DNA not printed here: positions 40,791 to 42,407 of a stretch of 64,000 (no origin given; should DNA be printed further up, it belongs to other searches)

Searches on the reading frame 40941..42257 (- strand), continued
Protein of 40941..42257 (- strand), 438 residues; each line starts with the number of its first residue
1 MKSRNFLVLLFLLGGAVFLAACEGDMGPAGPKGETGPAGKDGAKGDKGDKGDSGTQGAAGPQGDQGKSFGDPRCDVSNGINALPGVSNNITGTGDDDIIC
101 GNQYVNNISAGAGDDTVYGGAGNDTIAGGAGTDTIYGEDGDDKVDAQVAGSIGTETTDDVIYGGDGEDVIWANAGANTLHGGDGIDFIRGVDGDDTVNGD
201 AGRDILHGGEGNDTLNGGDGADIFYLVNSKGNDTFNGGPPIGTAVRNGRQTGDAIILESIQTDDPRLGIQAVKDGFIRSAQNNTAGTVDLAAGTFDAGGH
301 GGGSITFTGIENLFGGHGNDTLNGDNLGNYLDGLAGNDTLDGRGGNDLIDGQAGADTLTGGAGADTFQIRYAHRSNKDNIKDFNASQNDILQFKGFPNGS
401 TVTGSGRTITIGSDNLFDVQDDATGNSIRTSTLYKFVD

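Call 20: find_related_loci(query=A3, collection=genome_contigs, flank=1500)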
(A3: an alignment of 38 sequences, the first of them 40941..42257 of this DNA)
Query A3 (438 aa) in genome_contigs; peptide patterns used: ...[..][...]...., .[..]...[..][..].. (x = any residue, [..] = any of these).
150 stretches matched a pattern; 55 encode a relative of the query (tblastn E <= 1e-3); 55 distinct loci.
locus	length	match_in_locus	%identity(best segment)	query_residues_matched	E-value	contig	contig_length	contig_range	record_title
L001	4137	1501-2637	40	1-437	2e-64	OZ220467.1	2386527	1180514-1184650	MAG: Thermodesulfobacteriota bacterium isolate aae6c288-ea75-4acf-8f30-d59ed56bdf13 genome assembly, chromosome: 1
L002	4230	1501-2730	38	1-437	1e-58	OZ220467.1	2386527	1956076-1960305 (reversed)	MAG: Thermodesulfobacteriota bacterium isolate aae6c288-ea75-4acf-8f30-d59ed56bdf13 genome assembly, chromosome: 1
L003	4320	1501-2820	40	1-438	2e-57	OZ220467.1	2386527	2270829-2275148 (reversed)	MAG: Thermodesulfobacteriota bacterium isolate aae6c288-ea75-4acf-8f30-d59ed56bdf13 genome assembly, chromosome: 1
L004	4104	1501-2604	36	1-421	3e-57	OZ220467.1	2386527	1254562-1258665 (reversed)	MAG: Thermodesulfobacteriota bacterium isolate aae6c288-ea75-4acf-8f30-d59ed56bdf13 genome assembly, chromosome: 1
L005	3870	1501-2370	43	1-238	3e-54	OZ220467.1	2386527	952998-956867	MAG: Thermodesulfobacteriota bacterium isolate aae6c288-ea75-4acf-8f30-d59ed56bdf13 genome assembly, chromosome: 1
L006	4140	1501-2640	37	1-438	5e-52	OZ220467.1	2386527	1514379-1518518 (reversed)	MAG: Thermodesulfobacteriota bacterium isolate aae6c288-ea75-4acf-8f30-d59ed56bdf13 genome assembly, chromosome: 1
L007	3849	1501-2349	45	1-238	5e-48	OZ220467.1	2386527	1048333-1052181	MAG: Thermodesulfobacteriota bacterium isolate aae6c288-ea75-4acf-8f30-d59ed56bdf13 genome assembly, chromosome: 1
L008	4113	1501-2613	37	15-437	8e-47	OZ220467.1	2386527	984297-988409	MAG: Thermodesulfobacteriota bacterium isolate aae6c288-ea75-4acf-8f30-d59ed56bdf13 genome assembly, chromosome: 1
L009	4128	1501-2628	40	1-437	5e-46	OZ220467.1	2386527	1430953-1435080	MAG: Thermodesulfobacteriota bacterium isolate aae6c288-ea75-4acf-8f30-d59ed56bdf13 genome assembly, chromosome: 1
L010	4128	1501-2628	38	15-437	9e-46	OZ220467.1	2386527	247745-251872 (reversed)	MAG: Thermodesulfobacteriota bacterium isolate aae6c288-ea75-4acf-8f30-d59ed56bdf13 genome assembly, chromosome: 1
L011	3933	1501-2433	41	1-239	4e-45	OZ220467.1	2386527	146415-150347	MAG: Thermodesulfobacteriota bacterium isolate aae6c288-ea75-4acf-8f30-d59ed56bdf13 genome assembly, chromosome: 1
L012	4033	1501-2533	51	1-396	9e-42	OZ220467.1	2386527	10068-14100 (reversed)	MAG: Thermodesulfobacteriota bacterium isolate aae6c288-ea75-4acf-8f30-d59ed56bdf13 genome assembly, chromosome: 1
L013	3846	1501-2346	41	1-239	4e-41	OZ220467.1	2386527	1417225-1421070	MAG: Thermodesulfobacteriota bacterium isolate aae6c288-ea75-4acf-8f30-d59ed56bdf13 genome assembly, chromosome: 1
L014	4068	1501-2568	40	1-413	2e-40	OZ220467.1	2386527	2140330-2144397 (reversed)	MAG: Thermodesulfobacteriota bacterium isolate aae6c288-ea75-4acf-8f30-d59ed56bdf13 genome assembly, chromosome: 1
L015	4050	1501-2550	36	15-435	3e-40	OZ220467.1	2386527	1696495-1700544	MAG: Thermodesulfobacteriota bacterium isolate aae6c288-ea75-4acf-8f30-d59ed56bdf13 genome assembly, chromosome: 1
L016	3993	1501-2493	38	1-289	4e-40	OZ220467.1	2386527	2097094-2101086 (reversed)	MAG: Thermodesulfobacteriota bacterium isolate aae6c288-ea75-4acf-8f30-d59ed56bdf13 genome assembly, chromosome: 1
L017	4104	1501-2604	35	1-437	2e-39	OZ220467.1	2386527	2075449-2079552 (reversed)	MAG: Thermodesulfobacteriota bacterium isolate aae6c288-ea75-4acf-8f30-d59ed56bdf13 genome assembly, chromosome: 1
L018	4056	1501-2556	39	15-437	1e-38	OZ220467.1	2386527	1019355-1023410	MAG: Thermodesulfobacteriota bacterium isolate aae6c288-ea75-4acf-8f30-d59ed56bdf13 genome assembly, chromosome: 1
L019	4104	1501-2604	41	1-437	1e-38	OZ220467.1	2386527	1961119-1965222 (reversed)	MAG: Thermodesulfobacteriota bacterium isolate aae6c288-ea75-4acf-8f30-d59ed56bdf13 genome assembly, chromosome: 1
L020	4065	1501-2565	53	15-437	9e-38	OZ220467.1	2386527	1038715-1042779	MAG: Thermodesulfobacteriota bacterium isolate aae6c288-ea75-4acf-8f30-d59ed56bdf13 genome assembly, chromosome: 1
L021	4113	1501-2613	41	1-437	4e-37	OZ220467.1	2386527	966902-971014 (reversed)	MAG: Thermodesulfobacteriota bacterium isolate aae6c288-ea75-4acf-8f30-d59ed56bdf13 genome assembly, chromosome: 1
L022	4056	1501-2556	39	15-437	7e-37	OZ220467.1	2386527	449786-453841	MAG: Thermodesulfobacteriota bacterium isolate aae6c288-ea75-4acf-8f30-d59ed56bdf13 genome assembly, chromosome: 1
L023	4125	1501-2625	36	15-437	8e-37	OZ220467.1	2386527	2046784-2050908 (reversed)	MAG: Thermodesulfobacteriota bacterium isolate aae6c288-ea75-4acf-8f30-d59ed56bdf13 genome assembly, chromosome: 1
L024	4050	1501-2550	43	15-437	7e-37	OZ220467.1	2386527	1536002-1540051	MAG: Thermodesulfobacteriota bacterium isolate aae6c288-ea75-4acf-8f30-d59ed56bdf13 genome assembly, chromosome: 1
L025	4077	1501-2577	49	15-438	8e-35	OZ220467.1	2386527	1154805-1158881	MAG: Thermodesulfobacteriota bacterium isolate aae6c288-ea75-4acf-8f30-d59ed56bdf13 genome assembly, chromosome: 1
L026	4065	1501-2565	39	15-437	7e-34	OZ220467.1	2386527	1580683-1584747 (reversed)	MAG: Thermodesulfobacteriota bacterium isolate aae6c288-ea75-4acf-8f30-d59ed56bdf13 genome assembly, chromosome: 1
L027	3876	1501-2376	38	15-238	5e-34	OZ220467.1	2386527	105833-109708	MAG: Thermodesulfobacteriota bacterium isolate aae6c288-ea75-4acf-8f30-d59ed56bdf13 genome assembly, chromosome: 1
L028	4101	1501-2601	50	15-437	2e-33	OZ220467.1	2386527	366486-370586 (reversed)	MAG: Thermodesulfobacteriota bacterium isolate aae6c288-ea75-4acf-8f30-d59ed56bdf13 genome assembly, chromosome: 1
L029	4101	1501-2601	36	1-437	9e-33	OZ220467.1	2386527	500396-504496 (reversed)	MAG: Thermodesulfobacteriota bacterium isolate aae6c288-ea75-4acf-8f30-d59ed56bdf13 genome assembly, chromosome: 1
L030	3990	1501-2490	32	15-413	5e-32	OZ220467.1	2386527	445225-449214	MAG: Thermodesulfobacteriota bacterium isolate aae6c288-ea75-4acf-8f30-d59ed56bdf13 genome assembly, chromosome: 1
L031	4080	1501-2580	46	1-433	2e-31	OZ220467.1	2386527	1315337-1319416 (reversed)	MAG: Thermodesulfobacteriota bacterium isolate aae6c288-ea75-4acf-8f30-d59ed56bdf13 genome assembly, chromosome: 1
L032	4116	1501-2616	36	15-437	2e-38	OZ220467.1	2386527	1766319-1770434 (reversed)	MAG: Thermodesulfobacteriota bacterium isolate aae6c288-ea75-4acf-8f30-d59ed56bdf13 genome assembly, chromosome: 1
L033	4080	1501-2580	42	15-437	2e-31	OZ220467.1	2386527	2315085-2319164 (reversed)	MAG: Thermodesulfobacteriota bacterium isolate aae6c288-ea75-4acf-8f30-d59ed56bdf13 genome assembly, chromosome: 1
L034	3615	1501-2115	51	15-315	3e-31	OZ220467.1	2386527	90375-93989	MAG: Thermodesulfobacteriota bacterium isolate aae6c288-ea75-4acf-8f30-d59ed56bdf13 genome assembly, chromosome: 1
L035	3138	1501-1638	43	2-44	1e-4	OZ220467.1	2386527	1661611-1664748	MAG: Thermodesulfobacteriota bacterium isolate aae6c288-ea75-4acf-8f30-d59ed56bdf13 genome assembly, chromosome: 1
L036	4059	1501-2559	39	15-437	7e-30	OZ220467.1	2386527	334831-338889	MAG: Thermodesulfobacteriota bacterium isolate aae6c288-ea75-4acf-8f30-d59ed56bdf13 genome assembly, chromosome: 1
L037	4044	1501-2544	34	15-426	5e-30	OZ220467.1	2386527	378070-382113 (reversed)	MAG: Thermodesulfobacteriota bacterium isolate aae6c288-ea75-4acf-8f30-d59ed56bdf13 genome assembly, chromosome: 1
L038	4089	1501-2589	49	15-438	2e-29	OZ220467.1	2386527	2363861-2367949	MAG: Thermodesulfobacteriota bacterium isolate aae6c288-ea75-4acf-8f30-d59ed56bdf13 genome assembly, chromosome: 1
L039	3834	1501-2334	38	15-238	3e-29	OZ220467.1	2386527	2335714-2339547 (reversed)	MAG: Thermodesulfobacteriota bacterium isolate aae6c288-ea75-4acf-8f30-d59ed56bdf13 genome assembly, chromosome: 1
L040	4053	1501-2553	32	15-437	6e-29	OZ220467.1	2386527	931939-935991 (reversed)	MAG: Thermodesulfobacteriota bacterium isolate aae6c288-ea75-4acf-8f30-d59ed56bdf13 genome assembly, chromosome: 1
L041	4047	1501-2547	40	15-433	2e-28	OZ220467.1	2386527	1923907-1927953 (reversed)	MAG: Thermodesulfobacteriota bacterium isolate aae6c288-ea75-4acf-8f30-d59ed56bdf13 genome assembly, chromosome: 1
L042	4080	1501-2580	48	15-438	7e-28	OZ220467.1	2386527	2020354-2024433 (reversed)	MAG: Thermodesulfobacteriota bacterium isolate aae6c288-ea75-4acf-8f30-d59ed56bdf13 genome assembly, chromosome: 1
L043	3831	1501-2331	40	15-238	9e-35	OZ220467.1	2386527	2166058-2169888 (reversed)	MAG: Thermodesulfobacteriota bacterium isolate aae6c288-ea75-4acf-8f30-d59ed56bdf13 genome assembly, chromosome: 1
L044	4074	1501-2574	44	15-437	1e-28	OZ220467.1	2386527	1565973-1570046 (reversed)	MAG: Thermodesulfobacteriota bacterium isolate aae6c288-ea75-4acf-8f30-d59ed56bdf13 genome assembly, chromosome: 1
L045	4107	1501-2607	34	1-438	2e-25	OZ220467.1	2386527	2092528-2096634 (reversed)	MAG: Thermodesulfobacteriota bacterium isolate aae6c288-ea75-4acf-8f30-d59ed56bdf13 genome assembly, chromosome: 1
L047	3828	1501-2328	36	15-235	3e-27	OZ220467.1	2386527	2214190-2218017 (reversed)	MAG: Thermodesulfobacteriota bacterium isolate aae6c288-ea75-4acf-8f30-d59ed56bdf13 genome assembly, chromosome: 1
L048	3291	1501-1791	54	1-99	1e-21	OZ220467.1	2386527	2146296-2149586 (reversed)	MAG: Thermodesulfobacteriota bacterium isolate aae6c288-ea75-4acf-8f30-d59ed56bdf13 genome assembly, chromosome: 1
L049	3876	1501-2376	52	1-188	8e-30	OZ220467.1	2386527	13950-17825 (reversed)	MAG: Thermodesulfobacteriota bacterium isolate aae6c288-ea75-4acf-8f30-d59ed56bdf13 genome assembly, chromosome: 1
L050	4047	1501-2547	40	15-434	8e-44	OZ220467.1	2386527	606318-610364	MAG: Thermodesulfobacteriota bacterium isolate aae6c288-ea75-4acf-8f30-d59ed56bdf13 genome assembly, chromosome: 1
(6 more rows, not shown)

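Call 22: find_encoding_contigs(protein=P0002, flank=2000, max_places=4)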
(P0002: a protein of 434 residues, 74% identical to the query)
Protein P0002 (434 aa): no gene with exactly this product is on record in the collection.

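Call 25: find_encoding_contigs(protein=P0025, flank=2000, max_places=6)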
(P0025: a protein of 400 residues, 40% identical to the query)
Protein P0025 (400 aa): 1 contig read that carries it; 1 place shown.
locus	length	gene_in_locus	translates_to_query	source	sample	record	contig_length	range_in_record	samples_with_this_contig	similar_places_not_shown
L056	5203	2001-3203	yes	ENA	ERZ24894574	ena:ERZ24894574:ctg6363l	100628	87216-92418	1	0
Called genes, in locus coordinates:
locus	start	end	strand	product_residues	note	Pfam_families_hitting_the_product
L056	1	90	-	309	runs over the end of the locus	PF01063:Aminotran_4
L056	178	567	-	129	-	-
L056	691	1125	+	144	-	PF00892:EamA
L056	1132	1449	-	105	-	PF12895:ANAPC3 (weak), PF00515:TPR_1 (faint), PF07719:TPR_2 (faint), PF13424:TPR_12 (faint), PF14559:TPR_19 (weak), PF13181:TPR_8 (faint), PF13431:TPR_17 (faint), PF13432:TPR_16 (weak)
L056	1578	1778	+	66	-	PF13936:HTH_38 (weak)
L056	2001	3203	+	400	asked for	PF00353:HemolysinCabind (weak)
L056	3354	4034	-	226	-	PF21948:LplA-B_cat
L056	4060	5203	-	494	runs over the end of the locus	PF01262:AlaDh_PNT_C (faint), PF00890:FAD_binding_2 (faint), PF01134:GIDA (faint), PF07992:Pyr_redox_2, PF12831:FAD_oxidored (weak), PF13738:Pyr_redox_3 (weak), PF00070:Pyr_redox, PF02852:Pyr_redox_dim, +3 more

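Call 26: find_encoding_contigs(protein=P0012, flank=2000, max_places=6)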
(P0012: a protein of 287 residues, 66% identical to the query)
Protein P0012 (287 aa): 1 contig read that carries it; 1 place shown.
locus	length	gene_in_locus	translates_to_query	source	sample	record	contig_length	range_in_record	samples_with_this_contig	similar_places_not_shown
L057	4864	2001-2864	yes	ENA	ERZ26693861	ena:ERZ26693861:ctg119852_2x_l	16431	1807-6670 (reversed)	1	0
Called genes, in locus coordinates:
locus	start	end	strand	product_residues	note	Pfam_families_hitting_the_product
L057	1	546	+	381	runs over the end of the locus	PF25973:BSH_CzcB, PF25954:Beta-barrel_RND_2, PF25990:Beta-barrel_YknX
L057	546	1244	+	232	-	PF00005:ABC_tran, PF13304:AAA_21 (faint)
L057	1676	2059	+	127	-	-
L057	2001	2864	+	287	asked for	PF00353:HemolysinCabind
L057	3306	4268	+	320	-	PF13604:AAA_30 (faint), PF01695:IstB_IS21 (weak), PF02562:PhoH, PF13245:AAA_19 (weak)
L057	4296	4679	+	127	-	-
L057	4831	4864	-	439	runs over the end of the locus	PF00709:Adenylsucc_synt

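Call 28: find_encoding_contigs(protein=P0027, flank=2500, max_places=4)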
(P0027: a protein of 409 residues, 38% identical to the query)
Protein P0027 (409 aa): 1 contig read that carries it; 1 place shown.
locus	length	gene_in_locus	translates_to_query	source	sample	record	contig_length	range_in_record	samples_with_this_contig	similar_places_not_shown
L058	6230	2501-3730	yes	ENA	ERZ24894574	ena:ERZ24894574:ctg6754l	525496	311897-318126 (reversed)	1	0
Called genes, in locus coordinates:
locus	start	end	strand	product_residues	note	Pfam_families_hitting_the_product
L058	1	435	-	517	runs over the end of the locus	PF00682:HMGL-like, PF22617:HCS_D2, PF08502:LeuA_dimer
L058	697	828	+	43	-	-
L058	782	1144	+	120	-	PF13274:SocA_Panacea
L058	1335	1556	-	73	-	PF13358:DDE_3 (weak)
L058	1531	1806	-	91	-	-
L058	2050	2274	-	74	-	-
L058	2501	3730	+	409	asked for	PF01391:Collagen (weak), PF00353:HemolysinCabind (weak)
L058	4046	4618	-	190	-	PF11848:DUF3368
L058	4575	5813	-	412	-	PF01381:HTH_3, PF12844:HTH_19 (weak), PF13560:HTH_31, PF06114:Peptidase_M78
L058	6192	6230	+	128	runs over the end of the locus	PF00034:Cytochrom_C, PF13442:Cytochrome_CBB3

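Call 29: find_encoding_contigs(protein=P0039, flank=2500, max_places=4)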
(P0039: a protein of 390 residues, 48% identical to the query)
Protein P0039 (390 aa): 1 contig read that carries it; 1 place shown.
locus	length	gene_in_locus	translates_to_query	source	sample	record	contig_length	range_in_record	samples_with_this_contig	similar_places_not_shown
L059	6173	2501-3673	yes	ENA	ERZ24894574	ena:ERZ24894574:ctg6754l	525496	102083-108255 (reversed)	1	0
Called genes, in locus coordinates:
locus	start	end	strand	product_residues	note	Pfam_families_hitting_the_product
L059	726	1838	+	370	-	PF13776:DUF4172, PF02661:Fic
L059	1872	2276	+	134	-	PF22548:AEP-TOTE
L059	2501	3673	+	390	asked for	PF01391:Collagen (weak), PF00353:HemolysinCabind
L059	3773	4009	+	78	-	-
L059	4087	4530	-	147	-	PF13384:HTH_23 (weak), PF13565:HTH_32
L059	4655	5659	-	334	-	PF00814:TsaD, PF22521:HypF_C_2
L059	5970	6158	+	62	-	-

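Call 30: find_encoding_contigs(protein=P0045, flank=2500, max_places=4)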
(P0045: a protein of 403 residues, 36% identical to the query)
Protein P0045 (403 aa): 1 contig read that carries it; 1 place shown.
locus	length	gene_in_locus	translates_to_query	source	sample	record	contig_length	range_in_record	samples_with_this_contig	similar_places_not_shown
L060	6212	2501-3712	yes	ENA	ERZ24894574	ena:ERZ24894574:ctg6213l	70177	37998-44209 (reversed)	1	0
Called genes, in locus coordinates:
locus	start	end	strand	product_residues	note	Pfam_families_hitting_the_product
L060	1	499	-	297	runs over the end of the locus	PF14236:DruA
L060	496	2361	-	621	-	PF03050:DDE_Tnp_IS66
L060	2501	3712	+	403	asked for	PF00353:HemolysinCabind (weak)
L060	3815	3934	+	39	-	-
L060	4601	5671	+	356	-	PF01609:DDE_Tnp_1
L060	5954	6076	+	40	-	-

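Call 31: find_encoding_contigs(protein=P0062, flank=2500, max_places=4)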
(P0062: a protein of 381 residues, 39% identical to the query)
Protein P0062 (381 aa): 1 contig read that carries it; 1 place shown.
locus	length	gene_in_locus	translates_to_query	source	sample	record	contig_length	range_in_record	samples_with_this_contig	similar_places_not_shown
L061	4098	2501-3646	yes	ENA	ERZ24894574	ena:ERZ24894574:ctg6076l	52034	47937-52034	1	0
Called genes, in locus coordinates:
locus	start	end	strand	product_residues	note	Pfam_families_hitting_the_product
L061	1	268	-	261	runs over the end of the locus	PF00378:ECH_1, PF16113:ECH_2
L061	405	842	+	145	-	PF01451:LMWPc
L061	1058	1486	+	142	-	-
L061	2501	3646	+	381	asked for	PF01391:Collagen (weak), PF00353:HemolysinCabind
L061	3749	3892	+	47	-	-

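Call 64: predict_structure(alignment_id=A3)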
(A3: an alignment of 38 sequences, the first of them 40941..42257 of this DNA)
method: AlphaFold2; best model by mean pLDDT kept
length: 438 residues; sequences in the alignment: 38
mean_pLDDT: 84.8   pTM: 0.77
mean pLDDT of the five models: 84.8, 84.1, 83.9, 83.5, 80.9
residues with pLDDT >= 90: 274; 70-90: 81; 50-70: 39; < 50: 44
segments of 3 or more residues with pLDDT < 50: 21-27, 30-43, 45-58, 60-65
pLDDT, mean of each block of 10 residues (from residue 1): 63 56 45 45 46 46 56 89 86 94 93 93 91 93 78 74 95 93 94 95 93 95 90 93 65 92 86 89 95 93 93 95 95 96 95 96 95 92 95 92 95 94 94 90
secondary structure, 60 per line:
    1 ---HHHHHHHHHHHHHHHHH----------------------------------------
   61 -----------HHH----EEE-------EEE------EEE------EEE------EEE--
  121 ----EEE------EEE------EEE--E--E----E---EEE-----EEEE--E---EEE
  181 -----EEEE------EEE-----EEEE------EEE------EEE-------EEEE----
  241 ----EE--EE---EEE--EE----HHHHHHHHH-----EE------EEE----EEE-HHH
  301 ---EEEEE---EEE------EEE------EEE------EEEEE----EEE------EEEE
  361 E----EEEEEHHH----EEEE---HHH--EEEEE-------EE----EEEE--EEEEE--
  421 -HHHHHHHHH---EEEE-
elements in order: H4-20 E79-81 E89-91 E98-100 E107-109 E116-118 E125-127 E134-136 E143-145 E160-162 E168-171 E178-180 E186-189 E196-198 E204-207 E214-216 E223-225 E233-236 E254-256 H265-273 E287-289 E294-296 E304-308 E312-314 E321-323 E330-332 E339-343 E348-350 E357-361 E366-370 E378-381 E390-394 E408-411 E414-418 H422-430 E434-437
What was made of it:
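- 40941..42257 (-): Paralog 2 gene, 438 aa. It has a lipoprotein signal (lipobox LAAC, Cys22), collagen Gly-X-Y repeats (residues about 24-67) and an RTX beta-roll body with a conserved C-terminal Y-x-F-V-D. AlphaFold model with pLDDT 84.8 (call 64).
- On RTX (repeats-in-toxin) calcium-binding beta-roll proteins: The model has pLDDT 84.8 and consists of short-strand beta-roll (call 64).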

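Call 66: fold_search(model_id=the predicted structure, library=pdb)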
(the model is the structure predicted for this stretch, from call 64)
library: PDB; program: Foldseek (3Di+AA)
matches with E <= 10: 114; with E <= 0.001: 3
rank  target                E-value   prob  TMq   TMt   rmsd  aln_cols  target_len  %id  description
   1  7rah_E                3.2e-07  1.00  0.31  0.36  13.7       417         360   20  Adenylate cyclase toxin RTX domain fragment bound to M1H5 Fab and M2B10 Fab (released 2021-09-15)
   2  7usl_C                1.5e-05  1.00  0.40  0.26   7.0       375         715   26  Integrin alphaM/beta2 ectodomain in complex with adenylate cyclase toxin RTX751 and M1F5 Fab (released 2022-08-17)
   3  6sus                  3.7e-04  1.00  0.17  0.27  13.6       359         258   18  Crystal structure of RTX domain blocks IV and V of adenylate cyclase toxin from Bordetella pertussis (released 2020-09-16)
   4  2qua                  1.1e-03  1.00  0.21  0.16  14.4       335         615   21  Crystal structure of LipA from Serratia marcescens (released 2007-08-28)
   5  3hda_P                1.2e-03  0.99  0.14  0.16  13.4       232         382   23  PrtC methionine mutants: M226A_DESY (released 2009-06-30)
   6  3hb2                  1.8e-03  1.00  0.15  0.14  13.3       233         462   24  PrtC methionine mutants: M226I (released 2009-08-04)
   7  3hbu_P                2.6e-03  0.99  0.15  0.14  13.3       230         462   24  PrtC methionine mutants: M226H DESY (released 2009-07-21)
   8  1go7                  3.5e-03  0.98  0.14  0.14  13.0       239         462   22  The metzincin's methionine: PrtC M226C-E189K double mutant (released 2002-10-17)
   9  1k7g                  4.0e-03  0.98  0.15  0.14  13.3       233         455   24  PrtC from Erwinia chrysanthemi (released 2002-10-19)
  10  3hbv_P                4.0e-03  0.98  0.14  0.16  13.5       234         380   24  PrtC methionine mutants: M226A in-house (released 2009-06-30)
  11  6ixx_A                4.2e-03  0.97  0.14  0.14  12.9       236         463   22  Crystal structure of a complex between psychrophilic marine protease MP and its inhibitor LupI (released 2019-12-18)
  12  3vi1_A                4.8e-03  0.99  0.17  0.16  14.4       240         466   20  Crystal structure of Pseudomonas aerginosa alkaline protease complexed with Substance P(1-6) (released 2012-09-19)
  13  4i35                  4.8e-03  0.98  0.16  0.15  13.5       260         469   22  The crystal structure of serralysin (released 2013-11-27)
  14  1sat                  5.8e-03  0.99  0.17  0.16  12.3       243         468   20  CRYSTAL STRUCTURE OF THE 50 KDA METALLO PROTEASE FROM S. MARCESCENS (released 1995-07-31)
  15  1h71                  6.7e-03  0.98  0.16  0.15  13.2       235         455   23  Psychrophilic Protease from Pseudoalteromonas 'TAC II 18' (released 2003-02-13)
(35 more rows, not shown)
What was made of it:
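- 40941..42257 (-): Best PDB matches are adenylate cyclase toxin RTX domains (call 66).
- On RTX (repeats-in-toxin) calcium-binding beta-roll proteins: The best PDB matches are CyaA RTX domains, at E = 3e-7 (call 66).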

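Call 71: find_encoding_contigs(protein=P0037, flank=2500, max_places=4)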
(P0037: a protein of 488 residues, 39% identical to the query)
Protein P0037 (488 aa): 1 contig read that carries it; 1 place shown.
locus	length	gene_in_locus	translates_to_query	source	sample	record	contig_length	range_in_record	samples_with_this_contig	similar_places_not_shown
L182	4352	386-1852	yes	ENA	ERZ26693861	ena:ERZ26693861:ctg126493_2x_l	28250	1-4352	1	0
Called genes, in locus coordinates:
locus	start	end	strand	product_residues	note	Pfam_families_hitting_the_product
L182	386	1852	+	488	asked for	PF01391:Collagen (weak), PF08548:Peptidase_M10_C (faint), PF00353:HemolysinCabind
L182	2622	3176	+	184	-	PF00156:Pribosyltran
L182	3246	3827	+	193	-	PF00398:RrnaAD (weak), PF13489:Methyltransf_23 (weak), PF13847:Methyltransf_31 (weak), PF08241:Methyltransf_11 (weak), PF08242:Methyltransf_12 (weak), PF13649:Methyltransf_25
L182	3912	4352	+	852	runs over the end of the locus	PF02739:5_3_exonuc_N, PF01367:5_3_exonuc, PF01612:DNA_pol_A_exo1, PF22619:DNA_polI_exo1, PF00476:DNA_pol_A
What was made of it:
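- Related contigs carry metaMDBG-style names, and some have 2x coverage (calls 25, 26, 71).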

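Call 78: find_encoding_contigs(protein=P0058, flank=2500, max_places=4)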
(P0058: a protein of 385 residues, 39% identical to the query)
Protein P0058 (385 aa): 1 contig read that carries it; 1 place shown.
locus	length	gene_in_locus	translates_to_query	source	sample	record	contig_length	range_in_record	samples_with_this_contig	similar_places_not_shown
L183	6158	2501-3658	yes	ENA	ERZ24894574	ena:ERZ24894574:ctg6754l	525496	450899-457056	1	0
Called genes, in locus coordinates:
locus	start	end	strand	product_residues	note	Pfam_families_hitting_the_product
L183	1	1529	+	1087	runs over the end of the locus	PF04851:ResIII, PF00270:DEAD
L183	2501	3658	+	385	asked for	PF01391:Collagen (weak), PF00353:HemolysinCabind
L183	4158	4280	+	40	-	-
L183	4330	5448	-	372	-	PF00795:CN_hydrolase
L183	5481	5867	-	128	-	-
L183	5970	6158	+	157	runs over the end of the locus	PF06172:Cupin_5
